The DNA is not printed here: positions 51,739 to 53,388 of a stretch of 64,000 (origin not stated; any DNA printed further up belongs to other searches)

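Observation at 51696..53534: Three-gene membrane module resembling cedA1-cedA-cedA2 (VirB2-like pilin plus VirB6-like channel)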

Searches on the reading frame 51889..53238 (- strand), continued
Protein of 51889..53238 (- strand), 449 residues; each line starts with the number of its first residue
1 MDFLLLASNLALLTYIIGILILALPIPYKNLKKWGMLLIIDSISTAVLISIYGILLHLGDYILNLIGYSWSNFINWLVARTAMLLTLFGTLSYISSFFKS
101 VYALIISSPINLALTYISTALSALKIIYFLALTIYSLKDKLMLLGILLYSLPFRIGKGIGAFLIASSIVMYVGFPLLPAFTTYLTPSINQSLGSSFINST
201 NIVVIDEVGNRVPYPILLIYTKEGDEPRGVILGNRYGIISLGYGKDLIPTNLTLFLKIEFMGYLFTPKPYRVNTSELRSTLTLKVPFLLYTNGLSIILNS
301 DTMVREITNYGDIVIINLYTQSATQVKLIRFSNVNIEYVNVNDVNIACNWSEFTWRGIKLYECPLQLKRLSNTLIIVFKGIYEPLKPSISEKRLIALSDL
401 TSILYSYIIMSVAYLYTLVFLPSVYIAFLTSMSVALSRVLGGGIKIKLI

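Call 36: find_encoding_contigs(protein=P0022, flank=3000, max_places=2)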
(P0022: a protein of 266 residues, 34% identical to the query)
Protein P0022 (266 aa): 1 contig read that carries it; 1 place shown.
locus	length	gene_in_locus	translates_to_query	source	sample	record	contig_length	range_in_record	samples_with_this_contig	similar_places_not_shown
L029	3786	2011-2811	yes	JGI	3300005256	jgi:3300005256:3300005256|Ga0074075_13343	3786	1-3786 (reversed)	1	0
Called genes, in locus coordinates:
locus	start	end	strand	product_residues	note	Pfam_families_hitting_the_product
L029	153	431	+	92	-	PF13207:AAA_17 (weak)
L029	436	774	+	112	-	-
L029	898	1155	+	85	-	PF01199:Ribosomal_L34e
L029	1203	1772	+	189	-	PF00004:AAA (faint), PF02224:Cytidylate_kin, PF13189:Cytidylate_kin2, PF13207:AAA_17, PF13238:AAA_18, PF13671:AAA_33 (faint)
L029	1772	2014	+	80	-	PF27251:CedA1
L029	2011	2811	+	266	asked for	PF27251:CedA1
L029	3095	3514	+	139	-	PF01951:Archease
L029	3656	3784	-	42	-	?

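Call 37: find_encoding_contigs(protein=P0023, flank=4000, max_places=2)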
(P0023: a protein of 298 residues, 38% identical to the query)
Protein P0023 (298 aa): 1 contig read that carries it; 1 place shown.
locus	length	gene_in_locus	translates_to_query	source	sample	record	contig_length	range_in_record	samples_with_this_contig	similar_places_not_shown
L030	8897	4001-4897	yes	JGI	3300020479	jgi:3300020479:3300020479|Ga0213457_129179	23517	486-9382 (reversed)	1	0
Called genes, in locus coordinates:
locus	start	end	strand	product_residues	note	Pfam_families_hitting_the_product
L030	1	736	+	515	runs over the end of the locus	-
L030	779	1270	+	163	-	-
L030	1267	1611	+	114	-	-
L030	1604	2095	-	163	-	PF06939:DUF1286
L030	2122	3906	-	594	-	PF01935:DUF87 (weak), PF12846:AAA_10 (weak)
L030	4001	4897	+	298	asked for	PF27251:CedA1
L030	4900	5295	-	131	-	-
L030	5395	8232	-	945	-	-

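Call 38: search_protein_families(library=ncbifam, proteins=[P0022, P0023, P0005, P0014], max_evalue=0.001)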
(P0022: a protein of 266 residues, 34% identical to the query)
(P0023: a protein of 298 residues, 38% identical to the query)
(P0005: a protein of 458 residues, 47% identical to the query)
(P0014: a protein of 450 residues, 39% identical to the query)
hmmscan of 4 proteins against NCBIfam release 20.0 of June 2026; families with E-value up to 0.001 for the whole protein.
P0022 (266 aa): 3 families
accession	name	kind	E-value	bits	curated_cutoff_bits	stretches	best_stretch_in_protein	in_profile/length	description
NF053657.1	CedE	equivalog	1.2e-115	385.8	400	1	5-264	1-260/260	DNA-translocating protein CedE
NF041796.2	Ced_CedA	equivalog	2.3e-68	230.6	330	1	5-265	2-259/259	DNA import protein CedA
NF041797.1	Ced_CedA1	equivalog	6.8e-11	42.1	100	1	10-69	12-71/75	DNA import protein CedA1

P0023 (298 aa): 3 families
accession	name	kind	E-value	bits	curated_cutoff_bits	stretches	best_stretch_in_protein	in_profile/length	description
NF041796.2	Ced_CedA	equivalog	7.3e-53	179.8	330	2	6-197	6-188/259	DNA import protein CedA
NF053657.1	CedE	equivalog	9.4e-40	137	400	2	10-196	9-191/260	DNA-translocating protein CedE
NF041797.1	Ced_CedA1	equivalog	5e-07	29.7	100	1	14-67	19-72/75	DNA import protein CedA1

P0005 (458 aa): 3 families
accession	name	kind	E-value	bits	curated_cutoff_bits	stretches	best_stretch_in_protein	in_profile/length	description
NF041796.2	Ced_CedA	equivalog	4.4e-39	134.6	330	1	2-192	6-199/259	DNA import protein CedA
NF053657.1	CedE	equivalog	3.3e-27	95.9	400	1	2-206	5-215/260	DNA-translocating protein CedE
NF041797.1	Ced_CedA1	equivalog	2.5e-06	27.5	100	1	2-52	11-61/75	DNA import protein CedA1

P0014 (450 aa): 3 families
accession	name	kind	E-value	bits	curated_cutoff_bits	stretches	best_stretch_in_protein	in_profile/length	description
NF041796.2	Ced_CedA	equivalog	3.1e-48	164.6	330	1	2-213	6-219/259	DNA import protein CedA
NF053657.1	CedE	equivalog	4.6e-36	124.9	400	1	2-188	5-199/260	DNA-translocating protein CedE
NF041797.1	Ced_CedA1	equivalog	5.8e-06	26.3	100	1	3-51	12-60/75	DNA import protein CedA1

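Call 50: find_homologous_proteins(query=P0022, max_evalue=0.00001)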
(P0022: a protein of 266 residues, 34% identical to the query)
Query P0022 (266 aa): 12 proteins with E <= 0.00001 among 5184 candidates.
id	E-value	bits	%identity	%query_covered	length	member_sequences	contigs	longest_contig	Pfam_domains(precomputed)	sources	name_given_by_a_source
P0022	3.3e-157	540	100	100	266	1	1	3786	PF27251.1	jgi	-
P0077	3.0e-149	514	97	100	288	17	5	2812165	PF27251.1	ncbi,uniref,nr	ncbi:conserved hypothetical protein [Sulfolobus islandicus L.S.2.15]|uniref:TrbL/VirB6 plasmid conju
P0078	9.8e-124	430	78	100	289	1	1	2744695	PF27251.1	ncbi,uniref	ncbi:DNA import protein CedA [Sulfolobus tengchongensis]|uniref:DNA import protein CedA n=1 Tax=Sulf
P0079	8.3e-96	339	64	99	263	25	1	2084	PF27251.1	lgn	-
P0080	1.8e-95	338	63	100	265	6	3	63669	PF27251.1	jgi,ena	-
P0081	2.7e-92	327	61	98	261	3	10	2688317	PF27251.1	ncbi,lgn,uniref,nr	ncbi:hypothetical protein BFU36_02610 [Sulfolobus sp. A20]|uniref:DNA import protein CedA n=1 Tax=Su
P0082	1.1e-56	211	47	98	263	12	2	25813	PF27251.1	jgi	-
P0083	2.2e-48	183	65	58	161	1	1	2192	-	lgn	-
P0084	7.4e-43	165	38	98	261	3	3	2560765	PF27251.1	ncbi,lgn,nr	ncbi:DNA import protein CedA [Sulfuracidifex tepidarius]|nr:DNA import protein CedA [Sulfuracidifex 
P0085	1.9e-40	157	40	92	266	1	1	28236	PF27251.1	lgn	-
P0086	2.5e-38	150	38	98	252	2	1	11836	PF27251.1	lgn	-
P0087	1.4e-36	145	36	92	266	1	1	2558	PF27251.1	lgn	-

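Call 51: find_encoding_contigs(protein=P0084, flank=3000, max_places=1)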
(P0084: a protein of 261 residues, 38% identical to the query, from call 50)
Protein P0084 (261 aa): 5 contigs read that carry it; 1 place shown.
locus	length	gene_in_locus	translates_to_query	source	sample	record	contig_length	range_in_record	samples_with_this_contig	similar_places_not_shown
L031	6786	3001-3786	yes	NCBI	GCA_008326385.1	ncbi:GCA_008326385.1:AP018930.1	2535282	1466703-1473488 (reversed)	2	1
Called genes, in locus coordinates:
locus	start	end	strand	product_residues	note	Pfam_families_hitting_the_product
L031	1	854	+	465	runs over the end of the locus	PF10559:Plug_translocon, PF00344:SecY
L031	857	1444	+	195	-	PF13207:AAA_17, PF13238:AAA_18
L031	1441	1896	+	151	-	-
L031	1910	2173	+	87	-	PF01199:Ribosomal_L34e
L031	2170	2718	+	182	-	PF00004:AAA (weak), PF02224:Cytidylate_kin, PF13189:Cytidylate_kin2, PF13207:AAA_17, PF13238:AAA_18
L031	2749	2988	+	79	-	PF27251:CedA1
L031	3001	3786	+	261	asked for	PF27251:CedA1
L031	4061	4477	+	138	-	PF01951:Archease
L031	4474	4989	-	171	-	-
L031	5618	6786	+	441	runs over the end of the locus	PF00324:AA_permease, PF13520:AA_permease_2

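Call 52: find_encoding_contigs(protein=P0081, flank=3000, max_places=1)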
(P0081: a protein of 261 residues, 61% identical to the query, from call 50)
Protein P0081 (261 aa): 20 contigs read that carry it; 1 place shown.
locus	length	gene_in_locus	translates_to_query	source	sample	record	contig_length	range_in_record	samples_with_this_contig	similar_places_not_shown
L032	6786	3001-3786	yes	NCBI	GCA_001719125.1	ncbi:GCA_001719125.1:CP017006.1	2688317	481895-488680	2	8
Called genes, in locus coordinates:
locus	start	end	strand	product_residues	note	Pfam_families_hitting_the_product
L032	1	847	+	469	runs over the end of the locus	PF10559:Plug_translocon, PF00344:SecY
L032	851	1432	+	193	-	PF13207:AAA_17, PF13238:AAA_18 (weak)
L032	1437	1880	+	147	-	-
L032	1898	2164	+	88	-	PF01199:Ribosomal_L34e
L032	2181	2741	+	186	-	PF02224:Cytidylate_kin, PF13189:Cytidylate_kin2, PF13207:AAA_17, PF13238:AAA_18, PF13671:AAA_33 (weak)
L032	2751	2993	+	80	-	PF27251:CedA1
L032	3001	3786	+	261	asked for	PF27251:CedA1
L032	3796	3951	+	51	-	-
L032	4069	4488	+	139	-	PF01951:Archease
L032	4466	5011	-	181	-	PF07998:Peptidase_M54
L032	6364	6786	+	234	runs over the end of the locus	PF00005:ABC_tran, PF02463:SMC_N, PF13304:AAA_21 (faint)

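Call 53: find_encoding_contigs(protein=P0078, flank=3000, max_places=1)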
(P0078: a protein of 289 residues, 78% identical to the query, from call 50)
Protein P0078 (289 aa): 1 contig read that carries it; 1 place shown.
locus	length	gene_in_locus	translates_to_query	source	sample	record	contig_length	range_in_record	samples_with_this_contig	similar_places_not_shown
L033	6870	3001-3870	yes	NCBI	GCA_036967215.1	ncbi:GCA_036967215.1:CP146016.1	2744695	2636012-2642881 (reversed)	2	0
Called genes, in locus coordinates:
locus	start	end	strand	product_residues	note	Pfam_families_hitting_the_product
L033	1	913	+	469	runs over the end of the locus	PF10559:Plug_translocon, PF00344:SecY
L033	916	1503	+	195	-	PF13207:AAA_17, PF13238:AAA_18 (weak)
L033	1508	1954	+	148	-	-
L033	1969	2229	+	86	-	PF01199:Ribosomal_L34e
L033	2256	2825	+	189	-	PF02224:Cytidylate_kin, PF13189:Cytidylate_kin2, PF13207:AAA_17, PF13238:AAA_18, PF13671:AAA_33 (weak)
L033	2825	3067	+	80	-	PF27251:CedA1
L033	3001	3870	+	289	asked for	PF27251:CedA1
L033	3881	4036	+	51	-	-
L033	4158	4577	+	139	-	PF01951:Archease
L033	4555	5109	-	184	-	PF07998:Peptidase_M54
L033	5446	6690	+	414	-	PF00589:Phage_integrase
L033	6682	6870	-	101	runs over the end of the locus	-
